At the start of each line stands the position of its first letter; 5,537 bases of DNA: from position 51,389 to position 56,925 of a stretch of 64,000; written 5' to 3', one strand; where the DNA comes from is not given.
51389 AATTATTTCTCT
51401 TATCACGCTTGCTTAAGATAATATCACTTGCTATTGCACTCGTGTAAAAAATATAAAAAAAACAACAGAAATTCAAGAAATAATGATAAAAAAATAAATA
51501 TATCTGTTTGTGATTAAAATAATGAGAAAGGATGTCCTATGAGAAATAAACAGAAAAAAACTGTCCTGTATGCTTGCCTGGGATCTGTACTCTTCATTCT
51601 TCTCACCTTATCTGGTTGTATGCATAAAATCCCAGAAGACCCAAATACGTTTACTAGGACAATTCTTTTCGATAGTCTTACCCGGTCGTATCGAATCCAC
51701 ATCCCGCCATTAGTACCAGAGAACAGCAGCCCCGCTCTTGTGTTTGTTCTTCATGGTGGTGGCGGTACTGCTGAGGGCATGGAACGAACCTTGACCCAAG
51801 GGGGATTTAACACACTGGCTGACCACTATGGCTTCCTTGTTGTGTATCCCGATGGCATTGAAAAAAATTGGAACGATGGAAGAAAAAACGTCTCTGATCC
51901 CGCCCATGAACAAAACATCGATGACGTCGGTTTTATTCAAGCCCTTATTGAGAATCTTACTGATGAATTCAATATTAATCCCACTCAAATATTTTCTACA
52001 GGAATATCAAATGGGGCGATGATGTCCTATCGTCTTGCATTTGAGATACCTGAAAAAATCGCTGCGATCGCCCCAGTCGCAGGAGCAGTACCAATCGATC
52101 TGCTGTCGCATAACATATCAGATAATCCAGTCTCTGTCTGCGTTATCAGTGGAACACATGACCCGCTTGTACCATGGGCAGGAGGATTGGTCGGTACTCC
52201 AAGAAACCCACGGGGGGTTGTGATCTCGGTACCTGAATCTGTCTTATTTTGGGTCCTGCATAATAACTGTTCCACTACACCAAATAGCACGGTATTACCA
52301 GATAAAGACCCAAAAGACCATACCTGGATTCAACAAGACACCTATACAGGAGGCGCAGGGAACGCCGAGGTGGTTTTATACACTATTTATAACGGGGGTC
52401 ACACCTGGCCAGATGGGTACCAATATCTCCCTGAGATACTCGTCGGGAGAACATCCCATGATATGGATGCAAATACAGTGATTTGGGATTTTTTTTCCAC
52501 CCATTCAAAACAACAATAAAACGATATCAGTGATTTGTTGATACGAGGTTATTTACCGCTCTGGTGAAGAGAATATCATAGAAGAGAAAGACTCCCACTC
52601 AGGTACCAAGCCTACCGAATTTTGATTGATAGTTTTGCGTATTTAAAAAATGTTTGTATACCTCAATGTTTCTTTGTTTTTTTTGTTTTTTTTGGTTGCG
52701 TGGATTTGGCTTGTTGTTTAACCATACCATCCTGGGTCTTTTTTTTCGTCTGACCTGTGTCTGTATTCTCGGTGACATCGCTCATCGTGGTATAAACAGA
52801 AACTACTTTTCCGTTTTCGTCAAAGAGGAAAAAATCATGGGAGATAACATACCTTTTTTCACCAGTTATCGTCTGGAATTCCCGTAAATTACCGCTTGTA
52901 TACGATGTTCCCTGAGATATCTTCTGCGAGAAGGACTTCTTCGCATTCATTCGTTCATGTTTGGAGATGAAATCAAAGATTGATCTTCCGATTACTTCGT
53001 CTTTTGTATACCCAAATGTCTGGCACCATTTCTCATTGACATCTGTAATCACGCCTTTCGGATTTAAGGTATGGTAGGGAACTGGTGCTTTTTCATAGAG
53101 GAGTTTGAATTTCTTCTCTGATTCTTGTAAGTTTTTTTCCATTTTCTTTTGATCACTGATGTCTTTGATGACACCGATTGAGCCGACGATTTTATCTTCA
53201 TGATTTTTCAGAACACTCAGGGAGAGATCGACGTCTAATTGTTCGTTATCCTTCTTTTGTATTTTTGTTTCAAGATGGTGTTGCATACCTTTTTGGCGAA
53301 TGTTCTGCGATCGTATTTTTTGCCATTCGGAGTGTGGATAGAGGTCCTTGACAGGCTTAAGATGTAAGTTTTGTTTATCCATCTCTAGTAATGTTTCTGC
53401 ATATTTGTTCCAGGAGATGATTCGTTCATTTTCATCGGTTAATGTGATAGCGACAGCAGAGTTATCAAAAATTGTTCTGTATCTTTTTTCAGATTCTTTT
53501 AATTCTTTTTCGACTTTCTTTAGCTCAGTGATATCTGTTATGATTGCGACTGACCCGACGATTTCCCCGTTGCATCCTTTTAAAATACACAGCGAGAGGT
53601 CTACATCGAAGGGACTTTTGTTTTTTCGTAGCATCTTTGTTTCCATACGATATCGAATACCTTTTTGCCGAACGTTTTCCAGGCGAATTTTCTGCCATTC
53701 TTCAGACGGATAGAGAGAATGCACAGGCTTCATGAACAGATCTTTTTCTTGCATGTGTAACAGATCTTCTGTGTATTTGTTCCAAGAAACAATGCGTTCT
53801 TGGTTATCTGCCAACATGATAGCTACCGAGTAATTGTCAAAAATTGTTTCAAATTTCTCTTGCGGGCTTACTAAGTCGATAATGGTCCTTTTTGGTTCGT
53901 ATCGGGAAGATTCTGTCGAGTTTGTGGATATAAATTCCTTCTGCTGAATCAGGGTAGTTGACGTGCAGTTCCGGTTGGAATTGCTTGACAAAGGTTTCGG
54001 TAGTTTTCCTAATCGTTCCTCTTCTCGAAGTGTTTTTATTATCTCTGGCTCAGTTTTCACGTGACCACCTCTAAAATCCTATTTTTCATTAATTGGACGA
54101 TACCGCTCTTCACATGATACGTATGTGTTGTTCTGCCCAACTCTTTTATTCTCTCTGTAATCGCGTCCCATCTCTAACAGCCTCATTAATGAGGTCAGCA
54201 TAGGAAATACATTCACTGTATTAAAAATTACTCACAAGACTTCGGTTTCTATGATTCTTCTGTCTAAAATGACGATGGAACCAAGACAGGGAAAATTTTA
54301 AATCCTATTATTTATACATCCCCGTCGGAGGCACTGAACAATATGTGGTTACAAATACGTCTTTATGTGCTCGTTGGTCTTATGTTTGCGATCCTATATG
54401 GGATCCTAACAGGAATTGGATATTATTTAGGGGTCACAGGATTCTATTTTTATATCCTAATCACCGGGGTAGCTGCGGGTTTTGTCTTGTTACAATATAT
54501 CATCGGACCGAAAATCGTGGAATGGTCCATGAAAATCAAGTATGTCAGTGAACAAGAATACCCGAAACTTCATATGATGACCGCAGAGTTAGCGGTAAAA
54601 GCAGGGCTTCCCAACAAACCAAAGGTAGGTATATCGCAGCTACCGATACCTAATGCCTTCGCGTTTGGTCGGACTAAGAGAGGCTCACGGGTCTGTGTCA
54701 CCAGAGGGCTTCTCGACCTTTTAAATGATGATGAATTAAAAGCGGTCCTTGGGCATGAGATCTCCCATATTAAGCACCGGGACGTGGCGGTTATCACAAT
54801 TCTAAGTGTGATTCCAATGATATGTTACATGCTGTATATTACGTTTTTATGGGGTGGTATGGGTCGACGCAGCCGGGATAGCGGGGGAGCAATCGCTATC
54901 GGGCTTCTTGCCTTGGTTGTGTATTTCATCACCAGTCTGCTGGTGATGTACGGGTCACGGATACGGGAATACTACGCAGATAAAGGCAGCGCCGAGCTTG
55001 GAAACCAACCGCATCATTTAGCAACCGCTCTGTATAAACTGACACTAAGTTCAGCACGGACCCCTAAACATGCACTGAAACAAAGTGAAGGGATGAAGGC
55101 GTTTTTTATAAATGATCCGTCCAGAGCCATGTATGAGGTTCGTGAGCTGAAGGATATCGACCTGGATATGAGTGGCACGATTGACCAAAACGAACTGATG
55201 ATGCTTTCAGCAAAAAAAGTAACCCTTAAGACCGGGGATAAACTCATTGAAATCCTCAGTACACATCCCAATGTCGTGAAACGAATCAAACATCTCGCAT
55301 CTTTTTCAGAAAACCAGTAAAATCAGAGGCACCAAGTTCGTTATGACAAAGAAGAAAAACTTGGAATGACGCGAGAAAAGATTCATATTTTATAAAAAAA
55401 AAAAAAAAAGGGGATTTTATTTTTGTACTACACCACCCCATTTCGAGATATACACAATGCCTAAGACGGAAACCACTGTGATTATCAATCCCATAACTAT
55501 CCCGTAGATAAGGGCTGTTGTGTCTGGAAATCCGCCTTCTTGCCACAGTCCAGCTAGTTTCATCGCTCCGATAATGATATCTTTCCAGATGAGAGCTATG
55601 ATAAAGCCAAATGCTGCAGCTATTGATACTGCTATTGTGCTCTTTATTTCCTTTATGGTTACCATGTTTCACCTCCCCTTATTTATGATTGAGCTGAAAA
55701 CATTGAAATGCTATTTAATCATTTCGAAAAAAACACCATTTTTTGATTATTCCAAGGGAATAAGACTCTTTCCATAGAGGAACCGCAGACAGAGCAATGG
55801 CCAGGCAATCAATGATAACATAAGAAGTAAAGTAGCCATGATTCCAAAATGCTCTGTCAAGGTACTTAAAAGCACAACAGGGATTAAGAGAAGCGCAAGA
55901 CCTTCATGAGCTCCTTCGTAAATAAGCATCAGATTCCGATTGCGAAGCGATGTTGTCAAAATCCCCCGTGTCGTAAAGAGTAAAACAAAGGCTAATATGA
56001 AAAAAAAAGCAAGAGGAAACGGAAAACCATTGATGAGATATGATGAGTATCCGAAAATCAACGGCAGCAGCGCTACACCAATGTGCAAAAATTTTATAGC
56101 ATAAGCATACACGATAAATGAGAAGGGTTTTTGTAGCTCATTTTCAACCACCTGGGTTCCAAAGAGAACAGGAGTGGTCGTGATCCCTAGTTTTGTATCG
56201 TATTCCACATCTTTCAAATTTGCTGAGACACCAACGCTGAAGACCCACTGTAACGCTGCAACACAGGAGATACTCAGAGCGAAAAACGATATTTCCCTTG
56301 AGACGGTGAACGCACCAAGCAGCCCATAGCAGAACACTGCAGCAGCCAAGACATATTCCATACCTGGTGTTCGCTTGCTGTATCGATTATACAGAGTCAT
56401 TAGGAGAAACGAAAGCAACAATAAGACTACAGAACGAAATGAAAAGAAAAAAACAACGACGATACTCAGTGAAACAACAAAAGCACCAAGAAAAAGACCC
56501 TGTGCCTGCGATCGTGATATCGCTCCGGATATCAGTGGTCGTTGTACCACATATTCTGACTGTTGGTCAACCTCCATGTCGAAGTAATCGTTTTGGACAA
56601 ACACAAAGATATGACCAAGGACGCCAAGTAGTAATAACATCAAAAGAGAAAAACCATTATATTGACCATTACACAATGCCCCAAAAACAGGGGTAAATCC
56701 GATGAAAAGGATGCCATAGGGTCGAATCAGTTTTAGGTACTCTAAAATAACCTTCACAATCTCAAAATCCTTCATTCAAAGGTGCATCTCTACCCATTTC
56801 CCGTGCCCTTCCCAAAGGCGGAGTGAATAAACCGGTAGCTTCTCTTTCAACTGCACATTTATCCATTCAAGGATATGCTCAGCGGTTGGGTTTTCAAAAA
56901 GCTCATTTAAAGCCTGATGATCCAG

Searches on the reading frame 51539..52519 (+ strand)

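Call 18: search_protein_families(library=pfam, proteins=[window:51539-52519:+], max_evalue=0.00001)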
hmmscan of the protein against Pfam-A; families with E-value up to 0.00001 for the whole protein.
window:51539-52519:+ (326 aa): 2 families
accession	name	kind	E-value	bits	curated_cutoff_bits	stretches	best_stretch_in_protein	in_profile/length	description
PF02230.22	Abhydrolase_2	-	2.6e-06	27.9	23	1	118-214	72-173/217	Phospholipase/Carboxylesterase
PF10503.15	Esterase_PHB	-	3.4e-06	26.9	23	1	50-184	2-132/219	Esterase PHB depolymerase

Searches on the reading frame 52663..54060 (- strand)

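Call 18: search_protein_families(library=pfam, proteins=[window:52663-54060:-], max_evalue=0.00001)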
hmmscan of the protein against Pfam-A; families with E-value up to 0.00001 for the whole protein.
window:52663-54060:- (465 aa): 8 families
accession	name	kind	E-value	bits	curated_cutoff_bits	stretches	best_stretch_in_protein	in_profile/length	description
PF13426.13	PAS_9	-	1.4e-43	147.7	27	3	327-431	2-103/103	PAS domain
PF00989.32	PAS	-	3.8e-36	124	22.6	3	193-301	2-113/113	PAS fold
PF13188.13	PAS_8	-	1.2e-23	82.6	21.8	2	193-235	2-45/65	PAS domain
PF08448.16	PAS_4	-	3.9e-22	79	23.1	1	323-432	2-108/110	PAS fold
PF08447.18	PAS_3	-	6.6e-14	52.4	25.6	1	339-425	2-88/89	PAS fold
PF24820.1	Diguanyl_cycl_sensor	-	6.6e-10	39.3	28.1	0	204-293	8-105/109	Diguanylate cyclase-like sensor domain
PF13596.12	PAS_10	-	2.9e-06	28.3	22.1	0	72-178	3-106/106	PAS domain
PF12860.13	PAS_7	-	5.5e-06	26.9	27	0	75-182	2-112/115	PAS fold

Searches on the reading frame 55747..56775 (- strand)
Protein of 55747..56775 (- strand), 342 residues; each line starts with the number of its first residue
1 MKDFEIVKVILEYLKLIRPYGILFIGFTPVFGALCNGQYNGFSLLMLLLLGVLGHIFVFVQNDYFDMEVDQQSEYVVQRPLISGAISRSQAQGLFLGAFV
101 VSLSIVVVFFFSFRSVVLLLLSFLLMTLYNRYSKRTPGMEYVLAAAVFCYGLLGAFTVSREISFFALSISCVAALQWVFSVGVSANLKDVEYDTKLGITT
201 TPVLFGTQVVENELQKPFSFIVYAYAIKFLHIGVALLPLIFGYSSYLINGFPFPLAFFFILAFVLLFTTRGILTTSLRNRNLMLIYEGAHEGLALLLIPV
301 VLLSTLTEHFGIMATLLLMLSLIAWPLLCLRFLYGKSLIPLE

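Call 18: search_protein_families(library=pfam, proteins=[window:55747-56775:-], max_evalue=0.00001)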
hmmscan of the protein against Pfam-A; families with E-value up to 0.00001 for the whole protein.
window:55747-56775:- (342 aa): 1 family
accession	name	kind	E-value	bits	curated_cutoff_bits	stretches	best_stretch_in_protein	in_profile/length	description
PF01040.23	UbiA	-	1.2e-24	87.4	34.2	1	37-264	15-232/250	UbiA prenyltransferase family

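Call 20: search_protein_families(library=ncbifam, proteins=[window:55747-56775:-], max_evalue=0.00001)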
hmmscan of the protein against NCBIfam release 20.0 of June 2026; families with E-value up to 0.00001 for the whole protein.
window:55747-56775:- (342 aa): 17 families
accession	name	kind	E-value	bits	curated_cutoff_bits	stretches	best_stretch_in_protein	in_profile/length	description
TIGR01474.1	ubiA_proteo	equivalog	2.4e-17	63.3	275.45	1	10-211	4-207/282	4-hydroxybenzoate octaprenyltransferase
NF009523.0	PRK12884.1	equivalog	3.4e-17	62.5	269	1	12-243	6-223/279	prenyltransferase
NF009522.0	PRK12883.1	equivalog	6.6e-15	55.3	353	1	13-210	6-199/279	geranylgeranylglycerol-phosphate geranylgeranyltransferase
TIGR01475.1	ubiA_other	subfamily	7.8e-15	55.1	180.8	1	8-208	3-201/282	UbiA-like polyprenyltransferase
NF009514.0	PRK12873.1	equivalog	1.7e-12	47.3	246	1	43-211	47-219/297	4-hydroxybenzoate polyprenyltransferase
NF009521.0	PRK12882.1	equivalog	1.2e-11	44.4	296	1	11-209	6-202/280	geranylgeranylglycerol-phosphate geranylgeranyltransferase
NF041585.1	MqnP_Cj_Hp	exception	1.2e-10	41.4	375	1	36-210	33-205/281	menaquinone biosynthesis prenyltransferase MqnP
TIGR01476.1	chlor_syn_BchG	subfamily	1.2e-09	38.1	212.3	1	14-210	4-206/283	(bacterio)chlorophyll synthase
NF005742.0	PRK07566.1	equivalog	2.6e-09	36.6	313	1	14-208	32-233/315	chlorophyll synthase ChlG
NF035940.1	prenyl_rel_EboC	equivalog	5.1e-09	35.9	250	1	40-136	37-129/292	UbiA-like protein EboC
NF009526.0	PRK12888.1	equivalog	1.2e-08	34.7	364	1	43-209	53-216/301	4-hydroxybenzoate octaprenyltransferase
NF006088.0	PRK08238.1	equivalog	2e-08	33.3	351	1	58-172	243-356/482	UbiA family prenyltransferase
NF009609.0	PRK13106.1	equivalog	3e-07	30.1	349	1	14-249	19-268/301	prenyltransferase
NF041584.1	MqnP_SCO4491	exception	4.6e-07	29.8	420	1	45-210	43-205/285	menaquinone biosynthesis prenyltransferase MqnP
NF009516.0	PRK12875.1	equivalog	5.5e-07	28.9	205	1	49-237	61-245/292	prenyltransferase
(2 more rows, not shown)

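Call 74: search_solved_structures(query=window:55747-56775:-, max_evalue=0.01)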
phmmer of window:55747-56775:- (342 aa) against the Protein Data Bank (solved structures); distinct sequences matched with E-value up to 0.01: 0.
